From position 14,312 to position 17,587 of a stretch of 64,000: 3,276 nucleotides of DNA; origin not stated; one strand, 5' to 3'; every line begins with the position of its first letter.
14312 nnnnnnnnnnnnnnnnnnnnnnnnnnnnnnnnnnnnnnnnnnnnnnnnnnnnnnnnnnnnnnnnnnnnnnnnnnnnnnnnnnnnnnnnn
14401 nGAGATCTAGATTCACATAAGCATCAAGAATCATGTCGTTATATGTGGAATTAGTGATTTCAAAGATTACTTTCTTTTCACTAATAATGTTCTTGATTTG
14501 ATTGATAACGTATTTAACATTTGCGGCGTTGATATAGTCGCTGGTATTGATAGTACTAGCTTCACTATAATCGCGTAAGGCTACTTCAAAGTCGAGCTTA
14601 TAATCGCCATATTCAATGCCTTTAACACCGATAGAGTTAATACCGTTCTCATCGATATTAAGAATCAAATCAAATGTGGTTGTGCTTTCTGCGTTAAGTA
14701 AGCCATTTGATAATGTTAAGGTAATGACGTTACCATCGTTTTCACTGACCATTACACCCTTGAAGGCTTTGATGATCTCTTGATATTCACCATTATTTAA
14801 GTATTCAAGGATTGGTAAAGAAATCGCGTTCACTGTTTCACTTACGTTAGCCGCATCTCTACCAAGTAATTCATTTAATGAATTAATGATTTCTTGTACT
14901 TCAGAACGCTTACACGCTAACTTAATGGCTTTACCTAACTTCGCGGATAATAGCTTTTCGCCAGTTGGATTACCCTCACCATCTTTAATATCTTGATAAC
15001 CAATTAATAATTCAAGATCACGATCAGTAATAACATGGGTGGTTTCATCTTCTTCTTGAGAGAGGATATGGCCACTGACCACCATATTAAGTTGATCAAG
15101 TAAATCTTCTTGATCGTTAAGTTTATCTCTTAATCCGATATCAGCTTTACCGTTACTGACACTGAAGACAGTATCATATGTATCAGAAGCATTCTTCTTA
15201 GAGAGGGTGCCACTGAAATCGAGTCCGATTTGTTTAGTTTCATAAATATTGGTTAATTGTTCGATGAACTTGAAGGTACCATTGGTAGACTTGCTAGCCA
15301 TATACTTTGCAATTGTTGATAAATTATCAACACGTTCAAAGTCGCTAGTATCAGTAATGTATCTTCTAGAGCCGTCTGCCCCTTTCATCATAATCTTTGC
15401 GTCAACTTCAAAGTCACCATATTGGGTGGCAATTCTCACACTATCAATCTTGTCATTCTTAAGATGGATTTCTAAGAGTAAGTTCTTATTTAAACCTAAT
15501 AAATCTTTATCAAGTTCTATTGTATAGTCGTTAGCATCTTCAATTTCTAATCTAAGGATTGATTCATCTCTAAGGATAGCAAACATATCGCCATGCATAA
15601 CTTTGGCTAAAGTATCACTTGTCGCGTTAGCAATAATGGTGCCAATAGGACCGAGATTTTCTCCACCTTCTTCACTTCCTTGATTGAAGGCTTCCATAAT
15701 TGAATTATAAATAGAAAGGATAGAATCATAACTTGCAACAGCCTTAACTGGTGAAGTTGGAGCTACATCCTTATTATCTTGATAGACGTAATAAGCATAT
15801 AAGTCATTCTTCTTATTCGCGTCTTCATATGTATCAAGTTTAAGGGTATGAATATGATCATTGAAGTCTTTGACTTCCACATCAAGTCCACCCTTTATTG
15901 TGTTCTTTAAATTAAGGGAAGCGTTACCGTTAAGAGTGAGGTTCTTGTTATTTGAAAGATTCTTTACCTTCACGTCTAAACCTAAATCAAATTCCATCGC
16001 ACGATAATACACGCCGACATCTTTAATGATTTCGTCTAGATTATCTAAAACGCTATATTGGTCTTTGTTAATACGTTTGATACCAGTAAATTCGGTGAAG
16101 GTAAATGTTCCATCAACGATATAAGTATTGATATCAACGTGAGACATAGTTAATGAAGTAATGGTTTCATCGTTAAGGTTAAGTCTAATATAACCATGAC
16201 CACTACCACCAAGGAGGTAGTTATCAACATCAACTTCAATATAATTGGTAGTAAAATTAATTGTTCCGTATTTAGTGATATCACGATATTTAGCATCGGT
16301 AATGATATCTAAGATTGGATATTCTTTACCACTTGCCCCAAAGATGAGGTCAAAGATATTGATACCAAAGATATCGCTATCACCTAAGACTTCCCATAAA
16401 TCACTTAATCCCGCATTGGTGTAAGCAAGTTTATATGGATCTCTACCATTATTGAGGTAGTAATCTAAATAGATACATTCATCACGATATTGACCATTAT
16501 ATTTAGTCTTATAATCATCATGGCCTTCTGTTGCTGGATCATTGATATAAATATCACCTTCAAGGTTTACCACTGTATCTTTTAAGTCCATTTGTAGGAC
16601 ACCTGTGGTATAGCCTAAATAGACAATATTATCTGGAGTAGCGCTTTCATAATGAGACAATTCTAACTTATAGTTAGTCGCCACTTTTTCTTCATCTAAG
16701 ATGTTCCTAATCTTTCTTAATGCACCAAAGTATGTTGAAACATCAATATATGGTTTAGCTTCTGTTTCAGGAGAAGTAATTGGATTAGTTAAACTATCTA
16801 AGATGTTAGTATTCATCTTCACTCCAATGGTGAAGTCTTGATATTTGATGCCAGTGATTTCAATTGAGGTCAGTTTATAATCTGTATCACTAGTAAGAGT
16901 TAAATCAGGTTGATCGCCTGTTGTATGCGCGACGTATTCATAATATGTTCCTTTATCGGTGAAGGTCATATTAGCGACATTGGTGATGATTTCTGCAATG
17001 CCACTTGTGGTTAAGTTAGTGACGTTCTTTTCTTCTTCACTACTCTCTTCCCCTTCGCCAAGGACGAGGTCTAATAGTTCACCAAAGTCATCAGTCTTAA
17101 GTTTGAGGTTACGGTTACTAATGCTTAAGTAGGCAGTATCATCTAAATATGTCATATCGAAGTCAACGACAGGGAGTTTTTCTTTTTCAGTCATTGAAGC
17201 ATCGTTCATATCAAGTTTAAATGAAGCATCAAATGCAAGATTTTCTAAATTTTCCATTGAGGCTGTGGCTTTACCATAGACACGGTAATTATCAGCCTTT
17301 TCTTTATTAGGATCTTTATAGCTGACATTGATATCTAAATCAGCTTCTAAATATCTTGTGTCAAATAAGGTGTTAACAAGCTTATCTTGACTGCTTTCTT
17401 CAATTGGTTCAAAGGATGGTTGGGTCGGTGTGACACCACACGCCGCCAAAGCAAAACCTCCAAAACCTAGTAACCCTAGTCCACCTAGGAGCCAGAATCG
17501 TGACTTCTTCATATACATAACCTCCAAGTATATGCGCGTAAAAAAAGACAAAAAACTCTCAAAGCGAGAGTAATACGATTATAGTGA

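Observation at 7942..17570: Operon of a 2237-aa lipoprotein, a class-3-lipase lipoprotein and two membrane proteins, with a second copy of the lipase lipoprotein elsewhere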

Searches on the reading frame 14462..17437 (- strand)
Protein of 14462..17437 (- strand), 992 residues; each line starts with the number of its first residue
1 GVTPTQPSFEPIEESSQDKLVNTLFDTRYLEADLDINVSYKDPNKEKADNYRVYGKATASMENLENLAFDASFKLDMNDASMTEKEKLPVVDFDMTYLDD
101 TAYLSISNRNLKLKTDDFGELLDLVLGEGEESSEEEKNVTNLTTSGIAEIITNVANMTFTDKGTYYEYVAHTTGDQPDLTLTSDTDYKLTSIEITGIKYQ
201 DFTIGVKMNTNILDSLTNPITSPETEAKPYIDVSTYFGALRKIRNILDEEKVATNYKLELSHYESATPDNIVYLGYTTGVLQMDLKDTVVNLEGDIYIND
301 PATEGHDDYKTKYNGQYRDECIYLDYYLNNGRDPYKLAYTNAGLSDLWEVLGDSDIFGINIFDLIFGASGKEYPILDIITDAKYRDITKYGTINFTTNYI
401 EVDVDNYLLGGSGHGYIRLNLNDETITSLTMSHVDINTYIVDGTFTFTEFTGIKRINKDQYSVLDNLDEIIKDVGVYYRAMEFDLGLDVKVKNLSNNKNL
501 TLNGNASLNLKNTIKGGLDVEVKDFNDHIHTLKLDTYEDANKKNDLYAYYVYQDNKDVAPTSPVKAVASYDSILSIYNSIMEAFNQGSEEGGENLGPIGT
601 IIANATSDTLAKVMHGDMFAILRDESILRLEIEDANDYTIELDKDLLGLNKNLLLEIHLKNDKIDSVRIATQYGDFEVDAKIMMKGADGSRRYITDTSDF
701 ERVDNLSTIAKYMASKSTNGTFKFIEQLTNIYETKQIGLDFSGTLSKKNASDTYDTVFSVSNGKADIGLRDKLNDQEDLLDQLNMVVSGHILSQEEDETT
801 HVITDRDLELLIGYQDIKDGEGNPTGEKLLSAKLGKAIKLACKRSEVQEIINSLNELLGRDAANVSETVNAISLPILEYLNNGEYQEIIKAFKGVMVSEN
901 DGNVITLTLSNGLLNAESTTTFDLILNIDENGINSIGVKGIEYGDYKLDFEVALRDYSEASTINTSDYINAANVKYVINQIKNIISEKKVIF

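Call 29: find_related_loci(query=A2, collection=genome_contigs, flank=10000)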
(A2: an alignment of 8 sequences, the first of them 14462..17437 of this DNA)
Query A2 (992 aa) in genome_contigs; peptide patterns used: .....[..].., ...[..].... (x = any residue, [..] = any of these).
73 stretches matched a pattern, but none encodes a relative of the query by tblastn (E <= 1e-3).

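Call 35: search_protein_representatives(alignment_id=A2)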
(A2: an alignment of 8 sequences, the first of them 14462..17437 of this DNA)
Query: 8 sequences, 991 profile positions. Proteins with E-value up to 0.001 (for the whole library): 91; up to 1e-10: 52; up to 1e-30: 24. The best 91 are listed.
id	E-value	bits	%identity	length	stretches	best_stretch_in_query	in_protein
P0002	0.0e+00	1621.0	-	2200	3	1-991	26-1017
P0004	0.0e+00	1596.6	-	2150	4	1-991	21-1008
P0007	0.0e+00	1432.2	-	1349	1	1-984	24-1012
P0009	0.0e+00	1254.3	-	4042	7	16-990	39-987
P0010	2.3e-204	697.9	-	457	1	10-447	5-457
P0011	5.9e-140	484.7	-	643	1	8-659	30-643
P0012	1.4e-83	298.0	-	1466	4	49-265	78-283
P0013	1.1e-77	278.5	-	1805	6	788-987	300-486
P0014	1.1e-74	268.6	-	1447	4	788-989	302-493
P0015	4.4e-63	230.2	-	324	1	12-286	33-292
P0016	3.2e-62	227.3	-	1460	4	13-264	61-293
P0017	1.6e-61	225.0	-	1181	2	7-533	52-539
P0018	1.8e-61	224.9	-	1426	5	23-262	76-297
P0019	2.5e-59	217.8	-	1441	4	12-269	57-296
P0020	1.1e-53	199.0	-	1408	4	627-989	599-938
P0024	4.3e-49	183.9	-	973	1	17-767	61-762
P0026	2.3e-39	151.6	-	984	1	12-754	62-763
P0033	2.5e-25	105.2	-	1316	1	18-734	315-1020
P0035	5.6e-22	94.1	-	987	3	17-329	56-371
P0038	8.5e-21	90.2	-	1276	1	93-739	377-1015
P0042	2.5e-19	85.4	-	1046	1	12-754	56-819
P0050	8.8e-13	63.7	-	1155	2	501-740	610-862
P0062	5.0e-10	54.6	-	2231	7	94-237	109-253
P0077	6.8e-07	44.2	-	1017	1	91-722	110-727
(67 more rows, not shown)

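Call 36: search_protein_families(library=pfam, proteins=[P0012, P0013, P0017, P0020, P0024, P0033, P0038], max_evalue=0.01)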
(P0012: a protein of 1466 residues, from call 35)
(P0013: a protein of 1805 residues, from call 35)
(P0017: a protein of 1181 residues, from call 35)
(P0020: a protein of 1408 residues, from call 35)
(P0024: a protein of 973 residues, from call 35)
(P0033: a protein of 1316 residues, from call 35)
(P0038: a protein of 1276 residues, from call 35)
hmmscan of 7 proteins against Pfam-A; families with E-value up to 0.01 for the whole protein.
P0012 (1466 aa): 0 families

P0013 (1805 aa): 2 families
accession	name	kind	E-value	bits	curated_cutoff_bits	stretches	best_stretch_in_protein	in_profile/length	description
PF14890.11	Intein_splicing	-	0.0007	19.9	35.8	0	749-1004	84-142/155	Intein splicing domain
PF01770.24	Folate_carrier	-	0.0094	15.2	27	0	1363-1460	198-294/412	Reduced folate carrier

P0017 (1181 aa): 1 family
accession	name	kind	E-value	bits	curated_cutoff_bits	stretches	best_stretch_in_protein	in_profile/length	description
PF00392.27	GntR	-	1.9e-06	27.9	27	0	569-601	11-43/64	Bacterial regulatory proteins, gntR family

P0020 (1408 aa): 0 families

P0024 (973 aa): 0 families

P0033 (1316 aa): 1 family
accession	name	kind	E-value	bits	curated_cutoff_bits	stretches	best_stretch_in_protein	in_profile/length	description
PF07963.17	N_methyl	-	0.00022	21.1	21.2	1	2-27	1-26/27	Prokaryotic N-terminal methylation motif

P0038 (1276 aa): 1 family
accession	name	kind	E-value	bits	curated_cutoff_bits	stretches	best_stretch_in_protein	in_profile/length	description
PF07963.17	N_methyl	-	2.9e-06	27.1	21.2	1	1-26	1-26/27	Prokaryotic N-terminal methylation motif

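Call 37: predict_structure(alignment_id=A2)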
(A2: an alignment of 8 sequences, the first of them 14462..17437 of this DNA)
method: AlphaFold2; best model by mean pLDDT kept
length: 992 residues; sequences in the alignment: 8
mean_pLDDT: 60.6   pTM: 0.32
mean pLDDT of the five models: 60.6, 59.7, 59.1, 57.6, 51.6
residues with pLDDT >= 90: 3; 70-90: 333; 50-70: 375; < 50: 281
segments of 3 or more residues with pLDDT < 50: 1-14, 118-152, 233-251, 265-267, 286-288, 303-307, 317-391, 450-466, 579-619, 709-725, 772-775, 857-885, 987-992
pLDDT, mean of each block of 10 residues (from residue 1): 26 53 70 79 61 82 66 75 60 75 64 54 36 32 35 57 74 59 79 68 73 77 69 39 33 62 55 66 53 61 48 49 43 37 30 33 39 44 43 55 57 65 64 63 64 38 46 54 76 86 75 64 82 69 67 75 69 54 40 36 43 48 55 71 68 82 78 83 69 60 56 44 50 73 85 81 80 52 76 67 71 74 68 75 66 51 35 42 52 64 72 73 78 77 81 77 70 59 47 28
secondary structure, 60 per line:
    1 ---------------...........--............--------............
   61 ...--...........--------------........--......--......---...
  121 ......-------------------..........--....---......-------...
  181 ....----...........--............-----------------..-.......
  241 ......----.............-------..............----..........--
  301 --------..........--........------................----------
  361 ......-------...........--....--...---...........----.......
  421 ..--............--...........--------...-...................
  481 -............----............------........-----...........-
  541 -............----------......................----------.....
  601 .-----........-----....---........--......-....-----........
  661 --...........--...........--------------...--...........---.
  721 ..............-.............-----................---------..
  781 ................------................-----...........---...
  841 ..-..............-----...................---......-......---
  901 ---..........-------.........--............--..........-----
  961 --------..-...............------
elements in order (helices of 4 or more, strands of 3 or more residues): H16-26 E29-40 E49-63 E66-76 E91-98 E101-106 E109-114 H118-126 H146-155 E158-161 E165-170 E178-184 E189-199 E202-213 H234-246 E251-263 E271-284 E289-298 E309-318 E321-328 E335-340 H341-350 H361-366 H374-384 H387-390 E393-395 E399-405 H406-409 E414-422 E425-436 E439-449 H462-480 E482-493 E498-509 E516-523 E529-539 E542-553 E564-569 H570-585 H596-601 H607-614 H620-623 E627-634 E637-642 H644-647 E653-660 E663-673 E676-686 E701-703 H706-716 H720-734 E736-748 E754-769 H779-782 E783-796 E803-818 E824-834 E838-842 H844-857 H863-881 H885-890 E892-897 E904-910 E921-929 E932-943 E946-955 H972-986

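Call 40: fold_search(model_id=the predicted structure, library=pdb)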
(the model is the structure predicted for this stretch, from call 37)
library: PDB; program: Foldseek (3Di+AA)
matches with E <= 10: 976; with E <= 0.001: 19
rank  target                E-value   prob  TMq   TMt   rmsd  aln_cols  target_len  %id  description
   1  2w7q_A                2.6e-05  1.00  0.13  0.48   9.2       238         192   10  Structure of Pseudomonas aeruginosa LolA (released 2009-12-29)
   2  2w7q_B                5.2e-05  1.00  0.13  0.51   7.5       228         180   10  Structure of Pseudomonas aeruginosa LolA (released 2009-12-29)
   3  2zpc                  1.2e-04  1.00  0.13  0.48   7.5       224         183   10  Crystal structure of the R43L mutant of LolA in the closed form (released 2008-08-05)
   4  8v1k_A                1.5e-04  1.00  0.13  0.49   7.8       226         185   10  Crystal structure of outer membrane lipoprotein carrier protein (LolA) from Francisella tularensis (released 2023-11-29)
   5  7z6w                  1.6e-04  1.00  0.13  0.49   8.1       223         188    8  Complex of E. coli LolA and lipoprotein (released 2022-09-07)
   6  4ki3_D                1.6e-04  1.00  0.12  0.48   8.4       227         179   10  1.70 Angstrom resolution crystal structure of outer-membrane lipoprotein carrier protein (lolA) from Yersinia pestis C (released 2013-05-15)
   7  4ki3_I                2.2e-04  1.00  0.12  0.47   8.4       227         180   10  1.70 Angstrom resolution crystal structure of outer-membrane lipoprotein carrier protein (lolA) from Yersinia pestis C (released 2013-05-15)
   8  4ki3_L                3.0e-04  1.00  0.12  0.48   8.7       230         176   10  1.70 Angstrom resolution crystal structure of outer-membrane lipoprotein carrier protein (lolA) from Yersinia pestis C (released 2013-05-15)
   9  8cgm_A                3.0e-04  1.00  0.12  0.43  10.4       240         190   10  Structure of the lipoprotein transporter LolA from Porphyromonas gingivalis (released 2023-06-21)
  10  4ki3_A                3.1e-04  1.00  0.12  0.48   8.1       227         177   10  1.70 Angstrom resolution crystal structure of outer-membrane lipoprotein carrier protein (lolA) from Yersinia pestis C (released 2013-05-15)
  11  5ik8_B                3.4e-04  0.33  0.05  0.09  19.6       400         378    6  Laminin A2LG45 I-form, G6/7 bound. (released 2016-08-10)
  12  5ik7_B                4.0e-04  0.57  0.05  0.11  21.7       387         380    8  Laminin A2LG45 I-form, Apo. (released 2016-08-10)
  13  4ki3_K                4.4e-04  1.00  0.12  0.50   7.9       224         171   10  1.70 Angstrom resolution crystal structure of outer-membrane lipoprotein carrier protein (lolA) from Yersinia pestis C (released 2013-05-15)
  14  2jd4_B                5.1e-04  0.51  0.05  0.11  21.7       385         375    8  Mouse laminin alpha1 chain, domains LG4-5 (released 2007-02-27)
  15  6f3z_B                5.3e-04  1.00  0.13  0.50   7.7       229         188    9  Complex of E. coli LolA and periplasmic domain of LolC (released 2018-07-25)
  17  7emf_N                7.2e-04  0.21  0.08  0.08  40.3       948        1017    9  Human Mediator (deletion of MED1-IDR) in a Tail-extended conformation (released 2021-05-05)
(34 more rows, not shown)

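Call 44: search_solved_structures(query=A2, max_evalue=10, show_alignments=0)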
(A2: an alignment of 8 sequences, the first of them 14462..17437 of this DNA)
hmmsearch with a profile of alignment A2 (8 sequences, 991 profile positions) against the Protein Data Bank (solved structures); distinct sequences matched with E-value up to 10: 2.
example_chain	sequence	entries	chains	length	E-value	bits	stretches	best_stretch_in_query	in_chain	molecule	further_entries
4rcj_A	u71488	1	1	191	0.73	10.9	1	522-599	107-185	YTH domain-containing family protein 1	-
3ef8_A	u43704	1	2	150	1.1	10.4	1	59-101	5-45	Putative Scyalone Dehydratase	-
